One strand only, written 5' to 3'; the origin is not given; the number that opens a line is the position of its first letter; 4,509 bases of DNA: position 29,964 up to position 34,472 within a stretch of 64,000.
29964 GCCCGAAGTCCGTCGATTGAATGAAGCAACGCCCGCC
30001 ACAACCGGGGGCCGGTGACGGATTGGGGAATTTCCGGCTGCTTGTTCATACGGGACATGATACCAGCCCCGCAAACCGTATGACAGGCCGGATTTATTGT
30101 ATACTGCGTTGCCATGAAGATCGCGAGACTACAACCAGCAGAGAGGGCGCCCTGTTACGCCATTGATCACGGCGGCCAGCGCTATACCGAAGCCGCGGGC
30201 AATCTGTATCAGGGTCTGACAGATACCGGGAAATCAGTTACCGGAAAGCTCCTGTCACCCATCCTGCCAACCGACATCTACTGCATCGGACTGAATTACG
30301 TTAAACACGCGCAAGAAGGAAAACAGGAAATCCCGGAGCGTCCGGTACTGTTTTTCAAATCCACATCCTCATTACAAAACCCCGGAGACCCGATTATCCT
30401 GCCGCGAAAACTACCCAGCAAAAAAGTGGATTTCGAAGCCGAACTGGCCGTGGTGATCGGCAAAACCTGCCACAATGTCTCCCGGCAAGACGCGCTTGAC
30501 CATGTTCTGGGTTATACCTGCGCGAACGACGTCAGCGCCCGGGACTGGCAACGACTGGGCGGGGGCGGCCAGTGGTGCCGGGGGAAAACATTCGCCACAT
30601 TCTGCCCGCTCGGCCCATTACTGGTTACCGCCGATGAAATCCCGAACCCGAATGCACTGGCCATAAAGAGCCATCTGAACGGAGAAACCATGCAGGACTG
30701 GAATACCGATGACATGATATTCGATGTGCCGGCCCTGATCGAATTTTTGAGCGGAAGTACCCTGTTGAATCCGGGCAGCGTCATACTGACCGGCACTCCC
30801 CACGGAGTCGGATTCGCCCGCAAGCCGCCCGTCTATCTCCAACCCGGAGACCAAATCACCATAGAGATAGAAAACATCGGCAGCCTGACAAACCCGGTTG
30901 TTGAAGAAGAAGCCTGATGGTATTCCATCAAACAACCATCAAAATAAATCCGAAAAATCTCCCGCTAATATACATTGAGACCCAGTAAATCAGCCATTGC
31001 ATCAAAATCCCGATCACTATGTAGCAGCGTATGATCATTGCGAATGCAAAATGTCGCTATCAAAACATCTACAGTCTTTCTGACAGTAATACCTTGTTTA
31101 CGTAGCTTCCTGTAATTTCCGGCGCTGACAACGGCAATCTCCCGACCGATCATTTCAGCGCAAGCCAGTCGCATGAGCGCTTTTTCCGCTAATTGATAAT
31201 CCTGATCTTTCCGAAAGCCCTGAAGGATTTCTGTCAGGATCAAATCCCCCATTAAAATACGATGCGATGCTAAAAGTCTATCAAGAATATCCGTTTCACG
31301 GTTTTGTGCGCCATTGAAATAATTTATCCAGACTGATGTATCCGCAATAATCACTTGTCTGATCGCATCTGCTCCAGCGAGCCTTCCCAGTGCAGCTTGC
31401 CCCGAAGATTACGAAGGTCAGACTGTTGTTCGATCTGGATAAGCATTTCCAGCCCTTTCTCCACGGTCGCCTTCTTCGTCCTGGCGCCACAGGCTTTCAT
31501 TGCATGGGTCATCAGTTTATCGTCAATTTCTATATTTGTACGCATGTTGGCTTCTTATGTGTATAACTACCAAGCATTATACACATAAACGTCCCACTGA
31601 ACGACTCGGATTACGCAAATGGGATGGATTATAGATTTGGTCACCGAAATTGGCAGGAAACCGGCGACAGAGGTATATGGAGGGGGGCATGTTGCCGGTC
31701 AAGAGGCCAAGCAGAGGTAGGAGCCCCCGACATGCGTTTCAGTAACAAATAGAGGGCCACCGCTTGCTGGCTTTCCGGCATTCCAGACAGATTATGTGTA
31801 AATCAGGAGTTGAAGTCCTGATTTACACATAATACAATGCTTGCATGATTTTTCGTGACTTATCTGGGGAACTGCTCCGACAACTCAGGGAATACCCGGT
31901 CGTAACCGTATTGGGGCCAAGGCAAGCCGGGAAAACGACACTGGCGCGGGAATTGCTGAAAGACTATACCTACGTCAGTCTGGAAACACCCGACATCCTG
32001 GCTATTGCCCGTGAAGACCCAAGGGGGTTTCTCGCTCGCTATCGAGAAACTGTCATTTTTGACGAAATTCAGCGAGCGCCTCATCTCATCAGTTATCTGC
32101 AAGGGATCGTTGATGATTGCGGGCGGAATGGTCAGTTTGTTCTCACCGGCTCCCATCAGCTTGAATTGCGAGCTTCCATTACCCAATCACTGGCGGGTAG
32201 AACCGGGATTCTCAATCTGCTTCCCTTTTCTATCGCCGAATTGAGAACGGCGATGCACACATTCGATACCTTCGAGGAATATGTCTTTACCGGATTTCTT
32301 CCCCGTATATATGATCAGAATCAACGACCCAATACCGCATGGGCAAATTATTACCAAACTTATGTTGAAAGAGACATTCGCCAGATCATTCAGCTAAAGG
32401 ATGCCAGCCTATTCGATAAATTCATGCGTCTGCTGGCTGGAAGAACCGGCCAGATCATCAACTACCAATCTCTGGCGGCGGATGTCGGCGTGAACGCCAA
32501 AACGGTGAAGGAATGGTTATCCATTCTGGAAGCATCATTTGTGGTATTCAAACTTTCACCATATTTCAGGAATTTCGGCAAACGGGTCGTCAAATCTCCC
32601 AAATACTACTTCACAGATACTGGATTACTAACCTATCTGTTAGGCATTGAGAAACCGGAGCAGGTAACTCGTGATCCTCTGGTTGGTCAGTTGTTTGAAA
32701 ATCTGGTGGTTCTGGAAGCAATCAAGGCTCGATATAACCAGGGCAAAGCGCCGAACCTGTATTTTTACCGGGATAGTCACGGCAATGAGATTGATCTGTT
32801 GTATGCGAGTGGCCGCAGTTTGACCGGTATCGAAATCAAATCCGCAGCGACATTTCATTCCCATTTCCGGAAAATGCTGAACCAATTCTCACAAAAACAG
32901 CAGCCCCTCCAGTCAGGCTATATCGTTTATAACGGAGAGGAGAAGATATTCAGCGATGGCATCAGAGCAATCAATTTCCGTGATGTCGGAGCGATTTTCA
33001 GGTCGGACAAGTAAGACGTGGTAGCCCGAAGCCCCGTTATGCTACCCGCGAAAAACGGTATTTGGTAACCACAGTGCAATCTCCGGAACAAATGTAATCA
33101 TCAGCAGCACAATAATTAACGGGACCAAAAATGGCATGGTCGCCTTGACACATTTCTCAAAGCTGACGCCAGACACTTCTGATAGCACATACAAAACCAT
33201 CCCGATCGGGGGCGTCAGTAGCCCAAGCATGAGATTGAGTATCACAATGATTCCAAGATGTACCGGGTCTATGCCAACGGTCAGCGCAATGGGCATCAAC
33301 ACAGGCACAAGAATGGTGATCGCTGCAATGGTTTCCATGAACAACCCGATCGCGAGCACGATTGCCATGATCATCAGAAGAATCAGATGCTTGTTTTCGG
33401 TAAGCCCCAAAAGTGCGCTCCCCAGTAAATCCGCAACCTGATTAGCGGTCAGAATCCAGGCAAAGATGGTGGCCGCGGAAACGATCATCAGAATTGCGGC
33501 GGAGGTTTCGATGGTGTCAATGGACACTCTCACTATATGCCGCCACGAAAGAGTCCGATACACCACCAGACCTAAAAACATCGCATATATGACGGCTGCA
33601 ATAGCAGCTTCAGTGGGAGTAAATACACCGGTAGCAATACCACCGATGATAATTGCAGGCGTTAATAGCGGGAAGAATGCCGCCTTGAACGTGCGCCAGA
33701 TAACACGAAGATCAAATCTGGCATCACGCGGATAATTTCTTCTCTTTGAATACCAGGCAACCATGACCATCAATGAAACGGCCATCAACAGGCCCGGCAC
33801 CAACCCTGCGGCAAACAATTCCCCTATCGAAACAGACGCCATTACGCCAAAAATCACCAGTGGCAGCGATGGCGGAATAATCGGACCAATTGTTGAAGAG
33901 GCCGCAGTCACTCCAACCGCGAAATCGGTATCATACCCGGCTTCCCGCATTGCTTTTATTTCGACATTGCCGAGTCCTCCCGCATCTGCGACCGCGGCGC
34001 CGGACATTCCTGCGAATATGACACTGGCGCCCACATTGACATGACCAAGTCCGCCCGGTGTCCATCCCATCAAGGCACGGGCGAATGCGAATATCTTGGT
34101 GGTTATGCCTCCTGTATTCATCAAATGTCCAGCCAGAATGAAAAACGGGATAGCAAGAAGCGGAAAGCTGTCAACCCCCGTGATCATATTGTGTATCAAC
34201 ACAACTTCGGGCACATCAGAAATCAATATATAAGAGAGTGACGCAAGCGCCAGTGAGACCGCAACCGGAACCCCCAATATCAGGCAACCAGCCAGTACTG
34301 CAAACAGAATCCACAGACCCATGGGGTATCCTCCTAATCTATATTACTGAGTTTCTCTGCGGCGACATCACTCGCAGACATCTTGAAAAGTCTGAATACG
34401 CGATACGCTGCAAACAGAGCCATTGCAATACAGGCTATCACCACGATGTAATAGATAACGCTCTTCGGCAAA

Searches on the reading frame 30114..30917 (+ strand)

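Call 75: search_protein_families(library=pfam, proteins=[window:30114-30917:+], max_evalue=0.00001)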
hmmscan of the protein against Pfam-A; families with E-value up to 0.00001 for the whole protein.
window:30114-30917:+ (267 aa): 1 family
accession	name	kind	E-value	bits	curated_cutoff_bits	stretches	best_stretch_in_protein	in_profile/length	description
PF01557.24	FAA_hydrolase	-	5.1e-76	255.5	23.9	1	55-263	2-214/214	Fumarylacetoacetate (FAA) hydrolase C-terminal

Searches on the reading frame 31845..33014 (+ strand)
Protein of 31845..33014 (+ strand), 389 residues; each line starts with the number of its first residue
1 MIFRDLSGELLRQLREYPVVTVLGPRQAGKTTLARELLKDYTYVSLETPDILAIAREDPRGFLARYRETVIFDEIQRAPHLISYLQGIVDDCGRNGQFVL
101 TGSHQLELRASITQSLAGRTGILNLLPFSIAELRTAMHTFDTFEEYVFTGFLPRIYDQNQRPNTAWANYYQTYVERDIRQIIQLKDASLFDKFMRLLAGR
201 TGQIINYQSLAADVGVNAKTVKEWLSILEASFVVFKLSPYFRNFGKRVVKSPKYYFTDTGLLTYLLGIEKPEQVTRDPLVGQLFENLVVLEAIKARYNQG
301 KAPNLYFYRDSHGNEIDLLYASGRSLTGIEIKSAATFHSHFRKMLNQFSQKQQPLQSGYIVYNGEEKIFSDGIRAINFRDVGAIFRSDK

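Call 75: search_protein_families(library=pfam, proteins=[window:31845-33014:+], max_evalue=0.00001)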
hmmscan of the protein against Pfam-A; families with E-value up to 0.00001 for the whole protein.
window:31845-33014:+ (389 aa): 2 families
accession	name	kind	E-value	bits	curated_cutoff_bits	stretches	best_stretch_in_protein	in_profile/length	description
PF13635.12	DUF4143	-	9.1e-51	172.2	28.1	1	175-333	1-159/160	Domain of unknown function (DUF4143)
PF13173.12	AAA_14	-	6e-28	97.9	27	1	18-133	3-128/129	AAA domain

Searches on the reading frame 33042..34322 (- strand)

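Call 75: search_protein_families(library=pfam, proteins=[window:33042-34322:-], max_evalue=0.00001)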
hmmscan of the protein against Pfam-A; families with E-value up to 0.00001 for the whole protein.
window:33042-34322:- (426 aa): 2 families
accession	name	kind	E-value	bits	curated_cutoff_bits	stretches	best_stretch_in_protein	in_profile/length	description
PF06808.19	DctM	-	9e-127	423.7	23.8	1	7-415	1-413/413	Tripartite ATP-independent periplasmic transporter, DctM component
PF03600.22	CitMHS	-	7.2e-06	25.8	31.9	1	240-412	12-175/336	Citrate transporter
